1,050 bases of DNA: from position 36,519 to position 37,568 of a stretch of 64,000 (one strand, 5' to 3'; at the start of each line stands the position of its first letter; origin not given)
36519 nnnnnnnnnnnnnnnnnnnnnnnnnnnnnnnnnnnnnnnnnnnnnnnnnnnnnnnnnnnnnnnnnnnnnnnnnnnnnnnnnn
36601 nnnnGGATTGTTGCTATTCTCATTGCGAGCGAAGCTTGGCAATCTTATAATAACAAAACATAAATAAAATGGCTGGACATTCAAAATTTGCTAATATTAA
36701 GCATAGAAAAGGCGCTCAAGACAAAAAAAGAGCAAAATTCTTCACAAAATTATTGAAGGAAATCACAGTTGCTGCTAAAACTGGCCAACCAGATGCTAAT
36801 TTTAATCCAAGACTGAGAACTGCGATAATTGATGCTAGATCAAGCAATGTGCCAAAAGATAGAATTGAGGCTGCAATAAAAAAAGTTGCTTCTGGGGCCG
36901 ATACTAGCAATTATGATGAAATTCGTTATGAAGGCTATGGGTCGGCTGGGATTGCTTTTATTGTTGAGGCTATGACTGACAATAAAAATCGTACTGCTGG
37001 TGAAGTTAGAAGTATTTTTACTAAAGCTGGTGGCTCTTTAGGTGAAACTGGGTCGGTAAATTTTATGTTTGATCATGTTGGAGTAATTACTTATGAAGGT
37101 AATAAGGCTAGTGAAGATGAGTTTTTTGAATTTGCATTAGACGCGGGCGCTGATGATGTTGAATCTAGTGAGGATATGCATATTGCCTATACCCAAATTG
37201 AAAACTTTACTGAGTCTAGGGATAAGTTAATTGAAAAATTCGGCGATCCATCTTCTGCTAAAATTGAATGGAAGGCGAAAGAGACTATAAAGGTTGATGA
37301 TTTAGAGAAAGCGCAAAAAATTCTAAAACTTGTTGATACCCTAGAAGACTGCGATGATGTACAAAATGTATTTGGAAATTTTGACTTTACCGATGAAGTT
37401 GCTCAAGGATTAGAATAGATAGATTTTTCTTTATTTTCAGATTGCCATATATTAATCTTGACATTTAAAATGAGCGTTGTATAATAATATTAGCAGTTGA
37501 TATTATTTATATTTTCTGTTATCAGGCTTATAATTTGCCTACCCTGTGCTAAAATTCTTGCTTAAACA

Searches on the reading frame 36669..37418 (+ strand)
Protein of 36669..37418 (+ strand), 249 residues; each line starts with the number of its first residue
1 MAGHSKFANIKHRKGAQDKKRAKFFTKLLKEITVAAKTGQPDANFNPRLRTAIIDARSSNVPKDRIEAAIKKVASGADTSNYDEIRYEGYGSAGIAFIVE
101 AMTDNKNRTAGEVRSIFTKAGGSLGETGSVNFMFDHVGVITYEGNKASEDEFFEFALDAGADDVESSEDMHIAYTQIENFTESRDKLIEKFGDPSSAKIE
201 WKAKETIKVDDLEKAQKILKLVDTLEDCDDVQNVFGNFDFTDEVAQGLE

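Call 12: search_protein_families(library=pfam, proteins=[window:36669-37418:+])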
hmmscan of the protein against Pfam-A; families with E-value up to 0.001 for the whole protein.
window:36669-37418:+ (249 aa): 2 families
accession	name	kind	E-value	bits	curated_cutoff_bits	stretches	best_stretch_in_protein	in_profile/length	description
PF01709.26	Transcrip_reg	-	1.1e-56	191.4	27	1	82-238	1-160/160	TACO1/YebC second and third domain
PF20772.2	TACO1_YebC_N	-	3.7e-30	104.7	36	1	5-74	1-71/73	TACO1/YebC protein N-terminal domain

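Call 50: find_homologous_proteins(query=window:36669-37418:+, max_evalue=1e-60)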
Query window:36669-37418:+ (249 aa): 7219 proteins with E <= 1e-60 among 8000 candidates; the best 120 are listed.
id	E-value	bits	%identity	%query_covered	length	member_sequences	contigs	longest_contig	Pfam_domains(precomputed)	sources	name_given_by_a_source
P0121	2.4e-157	540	100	100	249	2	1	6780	PF01709.27,PF20772.3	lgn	-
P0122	2.7e-140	484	89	100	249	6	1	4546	PF01709.27,PF20772.3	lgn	-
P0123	2.8e-131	454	82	100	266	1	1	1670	PF01709.27,PF20772.3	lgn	-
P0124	1.3e-130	452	82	100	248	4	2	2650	PF01709.27,PF20772.3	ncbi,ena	-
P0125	2.3e-128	445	80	100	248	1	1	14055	PF01709.27,PF20772.3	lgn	-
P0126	3.1e-128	444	80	100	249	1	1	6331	PF01709.27,PF20772.3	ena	-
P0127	2.1e-126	438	79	100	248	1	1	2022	PF01709.27,PF20772.3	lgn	-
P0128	1.5e-122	426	77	100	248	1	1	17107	PF01709.27,PF20772.3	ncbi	-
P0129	2.0e-119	416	75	100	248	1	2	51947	PF01709.27,PF20772.3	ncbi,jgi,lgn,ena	jgi:YebC/PmpR family DNA-binding regulatory protein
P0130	4.8e-119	414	74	100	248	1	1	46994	PF01709.27,PF20772.3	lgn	-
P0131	5.0e-117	408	73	100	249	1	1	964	PF01709.27,PF20772.3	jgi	-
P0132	9.9e-117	407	72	100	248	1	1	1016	PF01709.27,PF20772.3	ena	-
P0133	1.2e-114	400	73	100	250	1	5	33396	PF01709.27,PF20772.3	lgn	-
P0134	2.1e-113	396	71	100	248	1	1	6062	PF01709.27,PF20772.3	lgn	-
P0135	9.6e-113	394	80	88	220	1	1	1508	PF01709.27,PF20772.3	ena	-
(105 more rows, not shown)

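Call 51: find_encoding_contigs(protein=P0122, flank=10000, max_places=4)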
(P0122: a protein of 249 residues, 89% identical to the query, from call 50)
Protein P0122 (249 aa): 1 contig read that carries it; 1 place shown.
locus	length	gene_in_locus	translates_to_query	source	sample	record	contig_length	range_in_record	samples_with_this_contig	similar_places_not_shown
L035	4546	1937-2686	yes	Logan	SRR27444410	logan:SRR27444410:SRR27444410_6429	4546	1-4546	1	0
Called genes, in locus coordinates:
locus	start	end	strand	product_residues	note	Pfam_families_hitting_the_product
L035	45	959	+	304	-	PF25025:EF-Ts_N (weak), PF00889:EF_TS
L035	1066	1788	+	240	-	PF00696:AA_kinase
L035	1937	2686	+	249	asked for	PF20772:TACO1_YebC_N, PF01709:Transcrip_reg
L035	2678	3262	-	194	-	-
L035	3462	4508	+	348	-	PF01118:Semialdhyde_dh, PF02774:Semialdhyde_dhC, PF22698:Semialdhyde_dhC_1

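Call 52: find_encoding_contigs(protein=P0123, flank=10000, max_places=3)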
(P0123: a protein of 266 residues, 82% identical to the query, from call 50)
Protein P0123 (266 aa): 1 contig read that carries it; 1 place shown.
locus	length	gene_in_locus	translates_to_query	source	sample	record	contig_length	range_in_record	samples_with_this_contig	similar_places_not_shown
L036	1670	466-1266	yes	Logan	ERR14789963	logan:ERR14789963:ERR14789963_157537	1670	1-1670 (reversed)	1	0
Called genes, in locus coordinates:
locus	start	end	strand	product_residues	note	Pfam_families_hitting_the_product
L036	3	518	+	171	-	?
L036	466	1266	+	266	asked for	PF20772:TACO1_YebC_N, PF01709:Transcrip_reg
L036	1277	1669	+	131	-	?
